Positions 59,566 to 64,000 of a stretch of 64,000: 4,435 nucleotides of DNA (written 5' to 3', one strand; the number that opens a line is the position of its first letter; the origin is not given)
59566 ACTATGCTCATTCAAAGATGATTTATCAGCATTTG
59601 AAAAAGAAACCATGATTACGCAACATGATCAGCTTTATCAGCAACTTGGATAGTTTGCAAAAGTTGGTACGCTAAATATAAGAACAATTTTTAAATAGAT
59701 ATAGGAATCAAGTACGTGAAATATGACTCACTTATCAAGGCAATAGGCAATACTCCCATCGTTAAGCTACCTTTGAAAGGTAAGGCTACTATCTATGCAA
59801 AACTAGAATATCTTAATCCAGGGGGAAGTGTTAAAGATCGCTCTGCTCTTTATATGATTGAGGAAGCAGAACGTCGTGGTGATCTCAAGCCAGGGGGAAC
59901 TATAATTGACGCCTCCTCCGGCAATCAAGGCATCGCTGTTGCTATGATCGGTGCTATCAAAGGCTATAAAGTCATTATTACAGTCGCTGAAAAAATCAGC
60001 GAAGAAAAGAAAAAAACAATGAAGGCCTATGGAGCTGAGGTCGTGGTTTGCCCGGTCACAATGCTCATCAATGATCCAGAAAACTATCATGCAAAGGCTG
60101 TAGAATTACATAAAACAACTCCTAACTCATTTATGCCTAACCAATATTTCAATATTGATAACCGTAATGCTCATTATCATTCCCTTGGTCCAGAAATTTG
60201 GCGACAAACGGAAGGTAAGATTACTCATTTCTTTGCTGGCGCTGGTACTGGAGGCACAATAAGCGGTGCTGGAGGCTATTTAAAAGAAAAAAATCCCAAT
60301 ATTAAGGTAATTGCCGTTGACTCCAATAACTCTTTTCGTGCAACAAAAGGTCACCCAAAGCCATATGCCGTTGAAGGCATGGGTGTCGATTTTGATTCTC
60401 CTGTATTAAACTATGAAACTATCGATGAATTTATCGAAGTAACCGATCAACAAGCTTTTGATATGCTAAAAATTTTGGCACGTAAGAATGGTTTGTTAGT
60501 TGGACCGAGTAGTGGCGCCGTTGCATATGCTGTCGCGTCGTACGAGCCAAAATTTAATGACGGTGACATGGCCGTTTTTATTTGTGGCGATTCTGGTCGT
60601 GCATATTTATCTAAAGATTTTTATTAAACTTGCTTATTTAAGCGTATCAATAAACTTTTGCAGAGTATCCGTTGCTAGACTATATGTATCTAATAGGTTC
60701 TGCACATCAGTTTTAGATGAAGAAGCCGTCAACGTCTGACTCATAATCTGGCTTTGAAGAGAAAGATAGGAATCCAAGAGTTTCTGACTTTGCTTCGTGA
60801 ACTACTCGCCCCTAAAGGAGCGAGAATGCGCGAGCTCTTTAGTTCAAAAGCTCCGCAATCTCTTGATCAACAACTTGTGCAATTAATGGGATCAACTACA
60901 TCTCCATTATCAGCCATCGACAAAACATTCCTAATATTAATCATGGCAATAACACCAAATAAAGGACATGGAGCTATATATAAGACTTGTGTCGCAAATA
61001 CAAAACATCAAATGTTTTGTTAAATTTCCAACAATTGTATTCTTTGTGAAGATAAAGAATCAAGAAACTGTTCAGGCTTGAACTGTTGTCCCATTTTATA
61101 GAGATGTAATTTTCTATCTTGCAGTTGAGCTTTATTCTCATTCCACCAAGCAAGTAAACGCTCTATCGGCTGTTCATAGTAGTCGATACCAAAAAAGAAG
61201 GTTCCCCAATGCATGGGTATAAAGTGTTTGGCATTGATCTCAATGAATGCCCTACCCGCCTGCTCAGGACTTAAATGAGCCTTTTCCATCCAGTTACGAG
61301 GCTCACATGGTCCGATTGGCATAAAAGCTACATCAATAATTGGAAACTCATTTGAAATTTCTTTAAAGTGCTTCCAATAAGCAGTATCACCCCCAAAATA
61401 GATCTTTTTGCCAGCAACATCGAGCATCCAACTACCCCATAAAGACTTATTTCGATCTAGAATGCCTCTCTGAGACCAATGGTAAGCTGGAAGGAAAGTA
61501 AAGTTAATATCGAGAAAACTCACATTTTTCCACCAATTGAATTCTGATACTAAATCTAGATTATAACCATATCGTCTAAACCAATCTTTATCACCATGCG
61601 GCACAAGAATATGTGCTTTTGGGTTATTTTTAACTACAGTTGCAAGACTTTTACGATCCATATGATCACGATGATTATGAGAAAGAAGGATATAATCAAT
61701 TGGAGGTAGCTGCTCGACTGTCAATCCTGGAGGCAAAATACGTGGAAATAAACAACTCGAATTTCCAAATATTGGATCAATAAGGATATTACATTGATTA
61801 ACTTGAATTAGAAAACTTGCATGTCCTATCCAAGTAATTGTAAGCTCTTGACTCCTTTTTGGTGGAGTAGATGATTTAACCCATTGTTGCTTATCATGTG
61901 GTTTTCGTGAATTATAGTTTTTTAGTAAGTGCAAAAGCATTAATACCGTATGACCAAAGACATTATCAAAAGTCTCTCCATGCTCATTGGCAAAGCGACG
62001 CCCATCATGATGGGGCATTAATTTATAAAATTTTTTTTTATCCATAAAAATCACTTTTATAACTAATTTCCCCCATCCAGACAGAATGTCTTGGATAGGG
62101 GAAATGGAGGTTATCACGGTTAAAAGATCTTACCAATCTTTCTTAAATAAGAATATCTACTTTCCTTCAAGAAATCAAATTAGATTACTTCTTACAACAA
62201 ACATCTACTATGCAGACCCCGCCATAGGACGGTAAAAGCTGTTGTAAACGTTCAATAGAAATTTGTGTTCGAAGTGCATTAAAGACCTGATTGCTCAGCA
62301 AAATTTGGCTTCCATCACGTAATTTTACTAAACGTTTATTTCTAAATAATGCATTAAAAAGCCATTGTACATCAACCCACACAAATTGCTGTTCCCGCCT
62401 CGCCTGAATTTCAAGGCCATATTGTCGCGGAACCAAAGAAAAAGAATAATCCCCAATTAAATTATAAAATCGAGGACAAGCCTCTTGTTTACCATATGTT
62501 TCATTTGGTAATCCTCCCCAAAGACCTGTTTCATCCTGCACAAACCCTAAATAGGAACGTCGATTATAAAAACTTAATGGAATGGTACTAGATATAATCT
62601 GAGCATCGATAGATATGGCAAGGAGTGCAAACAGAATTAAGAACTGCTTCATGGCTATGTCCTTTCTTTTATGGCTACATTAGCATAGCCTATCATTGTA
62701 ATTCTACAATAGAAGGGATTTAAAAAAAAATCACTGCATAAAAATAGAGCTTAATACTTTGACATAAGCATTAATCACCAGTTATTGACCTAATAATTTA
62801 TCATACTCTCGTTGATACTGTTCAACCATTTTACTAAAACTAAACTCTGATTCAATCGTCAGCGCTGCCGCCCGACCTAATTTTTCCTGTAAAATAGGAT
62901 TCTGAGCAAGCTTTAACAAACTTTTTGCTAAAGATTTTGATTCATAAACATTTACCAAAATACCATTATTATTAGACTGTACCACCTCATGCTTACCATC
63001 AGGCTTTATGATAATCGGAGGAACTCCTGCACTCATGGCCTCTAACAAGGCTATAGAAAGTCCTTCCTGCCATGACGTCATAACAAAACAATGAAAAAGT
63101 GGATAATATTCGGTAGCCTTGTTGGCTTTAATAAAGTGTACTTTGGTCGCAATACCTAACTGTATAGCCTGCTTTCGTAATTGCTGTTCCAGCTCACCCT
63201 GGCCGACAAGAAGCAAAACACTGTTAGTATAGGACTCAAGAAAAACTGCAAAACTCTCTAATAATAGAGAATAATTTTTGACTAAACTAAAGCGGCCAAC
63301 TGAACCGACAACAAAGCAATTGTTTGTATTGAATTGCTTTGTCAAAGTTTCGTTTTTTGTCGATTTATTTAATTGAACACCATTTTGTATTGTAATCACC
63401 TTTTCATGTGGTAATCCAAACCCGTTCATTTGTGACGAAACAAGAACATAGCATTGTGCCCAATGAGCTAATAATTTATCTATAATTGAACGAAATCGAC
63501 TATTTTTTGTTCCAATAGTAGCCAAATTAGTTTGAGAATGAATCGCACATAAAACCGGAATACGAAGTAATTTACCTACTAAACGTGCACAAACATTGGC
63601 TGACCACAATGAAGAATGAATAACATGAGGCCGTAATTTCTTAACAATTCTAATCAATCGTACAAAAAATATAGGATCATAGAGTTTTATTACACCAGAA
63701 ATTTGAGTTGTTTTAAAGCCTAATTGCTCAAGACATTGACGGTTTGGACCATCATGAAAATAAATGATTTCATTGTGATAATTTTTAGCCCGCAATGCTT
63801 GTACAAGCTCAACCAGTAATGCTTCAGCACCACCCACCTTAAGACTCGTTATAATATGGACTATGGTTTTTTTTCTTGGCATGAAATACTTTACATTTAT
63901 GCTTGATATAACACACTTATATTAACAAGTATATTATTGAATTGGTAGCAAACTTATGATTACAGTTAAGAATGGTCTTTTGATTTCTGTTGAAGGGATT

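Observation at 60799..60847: Five copies of a ~48-bp palindromic intergenic repeat carrying an embedded perfect SD+ATG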

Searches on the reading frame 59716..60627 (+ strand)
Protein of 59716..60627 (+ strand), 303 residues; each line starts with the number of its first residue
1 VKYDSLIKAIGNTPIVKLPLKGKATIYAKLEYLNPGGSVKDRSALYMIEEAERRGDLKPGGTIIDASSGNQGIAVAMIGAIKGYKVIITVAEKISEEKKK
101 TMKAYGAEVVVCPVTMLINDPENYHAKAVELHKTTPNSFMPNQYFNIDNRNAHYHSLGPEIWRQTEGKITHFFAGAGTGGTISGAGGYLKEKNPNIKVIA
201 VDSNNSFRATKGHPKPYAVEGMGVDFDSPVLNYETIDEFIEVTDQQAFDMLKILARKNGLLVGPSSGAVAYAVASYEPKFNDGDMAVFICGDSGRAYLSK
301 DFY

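Call 12: search_protein_families(library=ncbifam, proteins=[window:59716-60627:+])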
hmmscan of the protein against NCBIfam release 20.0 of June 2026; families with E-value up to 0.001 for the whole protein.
window:59716-60627:+ (303 aa): 39 families (the best 25 are shown)
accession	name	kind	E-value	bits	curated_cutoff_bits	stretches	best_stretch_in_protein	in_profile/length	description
TIGR01137.1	cysta_beta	equivalog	5.8e-101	338.4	510.25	1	4-301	3-309/457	cystathionine beta-synthase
TIGR01136.1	cysKM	subfamily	1.7e-92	310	344.15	1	8-303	3-299/299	cysteine synthase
NF053679.1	CysteaSynCapA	equivalog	4.8e-89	298.4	600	1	3-300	7-317/329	cysteate synthase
TIGR01139.1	cysK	equivalog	3.7e-88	295.6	350.95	1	8-303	3-298/298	cysteine synthase A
NF007989.0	PRK10717.1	equivalog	3.1e-79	266.4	387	1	4-302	6-317/334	cysteine synthase A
TIGR01138.1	cysM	equivalog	9.9e-76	255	394.2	1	6-302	2-289/290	cysteine synthase B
NF008735.0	PRK11761.1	equivalog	7.4e-75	251.9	413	1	2-303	2-294/296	cysteine synthase CysM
TIGR03945.1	PLP_SbnA_fam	equivalog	5.6e-73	245.7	349.95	1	8-299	3-296/304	2,3-diaminopropionate biosynthesis protein SbnA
NF005292.0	PRK06815.1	equivalog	6.2e-24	84.6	371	1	12-206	21-207/320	threonine/serine dehydratase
TIGR01127.1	ilvA_1Cterm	equivalog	1.2e-18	67.3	378.75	1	23-291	14-283/380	threonine ammonia-lyase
NF006094.0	PRK08246.1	subfamily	2.7e-18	66.4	331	1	8-291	19-301/310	serine/threonine dehydratase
TIGR01124.1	ilvA_2Cterm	equivalog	4e-17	62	411.3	1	17-207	25-205/499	threonine ammonia-lyase, biosynthetic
NF005035.0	PRK06450.1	equivalog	2e-16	59.7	301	1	17-110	58-147/338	threonine synthase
NF052478.1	CystDsulMYC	equivalog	6.3e-16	58.6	600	1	24-297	37-320/354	L-cysteine desulfhydrase Cds1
NF004996.0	PRK06381.1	equivalog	2.8e-15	56.2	266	1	24-113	31-116/319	threonine synthase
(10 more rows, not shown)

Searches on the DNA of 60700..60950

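Call 66: search_rna_families(source=window, start=60700, end=60950, threshold=evalue, max_evalue=1)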
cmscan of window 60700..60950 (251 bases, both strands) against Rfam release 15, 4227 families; matches with E-value up to 1: 0.
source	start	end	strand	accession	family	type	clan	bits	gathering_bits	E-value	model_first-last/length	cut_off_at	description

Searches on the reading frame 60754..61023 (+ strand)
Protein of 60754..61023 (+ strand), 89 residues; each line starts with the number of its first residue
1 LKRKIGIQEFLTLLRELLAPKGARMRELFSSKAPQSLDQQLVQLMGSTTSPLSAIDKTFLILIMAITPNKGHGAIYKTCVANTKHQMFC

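Call 53: search_protein_families(library=pfam, proteins=[window:60754-61023:+], max_evalue=0.01)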
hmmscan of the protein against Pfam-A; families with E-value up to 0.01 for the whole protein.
window:60754-61023:+ (89 aa): 0 families

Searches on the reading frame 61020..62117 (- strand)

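Call 12: search_protein_families(library=ncbifam, proteins=[window:61020-62117:-])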
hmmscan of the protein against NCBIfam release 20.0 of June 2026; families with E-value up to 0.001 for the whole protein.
window:61020-62117:- (365 aa): 2 families
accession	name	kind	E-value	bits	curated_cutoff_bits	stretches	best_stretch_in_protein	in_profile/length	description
NF001911.0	PRK00685.1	equivalog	1.9e-25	89.7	144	1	93-307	2-197/228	metal-dependent hydrolase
NF008688.0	PRK11709.1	equivalog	5.2e-10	38.7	306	1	139-346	109-322/355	L-ascorbate 6-phosphate lactonase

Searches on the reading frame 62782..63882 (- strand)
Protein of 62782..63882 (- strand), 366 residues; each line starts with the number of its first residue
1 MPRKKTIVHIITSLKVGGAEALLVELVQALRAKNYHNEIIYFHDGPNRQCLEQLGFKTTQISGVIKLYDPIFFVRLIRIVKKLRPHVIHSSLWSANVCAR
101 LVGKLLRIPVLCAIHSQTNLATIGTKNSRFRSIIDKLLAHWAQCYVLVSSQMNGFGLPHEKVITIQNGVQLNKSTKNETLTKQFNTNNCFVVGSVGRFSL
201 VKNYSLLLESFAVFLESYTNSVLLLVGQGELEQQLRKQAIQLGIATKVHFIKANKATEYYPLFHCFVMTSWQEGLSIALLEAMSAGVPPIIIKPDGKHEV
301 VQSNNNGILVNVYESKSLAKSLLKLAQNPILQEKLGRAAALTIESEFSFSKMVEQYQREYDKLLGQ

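Call 14: find_encoding_contigs(protein=window:62782-63882:-, flank=10000, max_places=6)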
Protein window:62782-63882:- (366 aa): 6 contigs read that carry it; 2 places shown.
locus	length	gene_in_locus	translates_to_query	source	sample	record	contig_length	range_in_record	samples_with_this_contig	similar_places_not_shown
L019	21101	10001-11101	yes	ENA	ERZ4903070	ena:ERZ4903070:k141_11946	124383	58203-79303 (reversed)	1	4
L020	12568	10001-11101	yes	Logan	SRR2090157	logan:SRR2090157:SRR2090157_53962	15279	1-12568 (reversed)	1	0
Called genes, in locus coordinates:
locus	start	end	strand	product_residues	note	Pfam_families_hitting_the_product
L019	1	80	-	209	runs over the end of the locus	-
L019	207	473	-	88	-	-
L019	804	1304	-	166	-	-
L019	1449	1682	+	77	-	-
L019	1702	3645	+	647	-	PF00912:Transgly, PF00905:Transpeptidase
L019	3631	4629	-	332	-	PF03033:Glyco_transf_28, PF04101:Glyco_tran_28_C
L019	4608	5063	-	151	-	PF05258:DciA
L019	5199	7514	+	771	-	-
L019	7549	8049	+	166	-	-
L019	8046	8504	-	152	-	-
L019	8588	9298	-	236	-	PF13177:DNA_pol3_delta2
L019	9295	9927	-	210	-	PF13401:AAA_22 (weak), PF01712:dNK (weak), PF02223:Thymidylate_kin, PF13207:AAA_17 (faint)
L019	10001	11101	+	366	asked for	PF13439:Glyco_transf_4, PF13579:Glyco_trans_4_4, PF00534:Glycos_transf_1, PF13692:Glyco_trans_1_4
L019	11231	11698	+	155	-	-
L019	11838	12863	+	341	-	PF00753:Lactamase_B (weak), PF13483:Lactamase_B_3, PF12706:Lactamase_B_2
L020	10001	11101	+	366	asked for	PF13439:Glyco_transf_4, PF13579:Glyco_trans_4_4, PF00534:Glycos_transf_1, PF13692:Glyco_trans_1_4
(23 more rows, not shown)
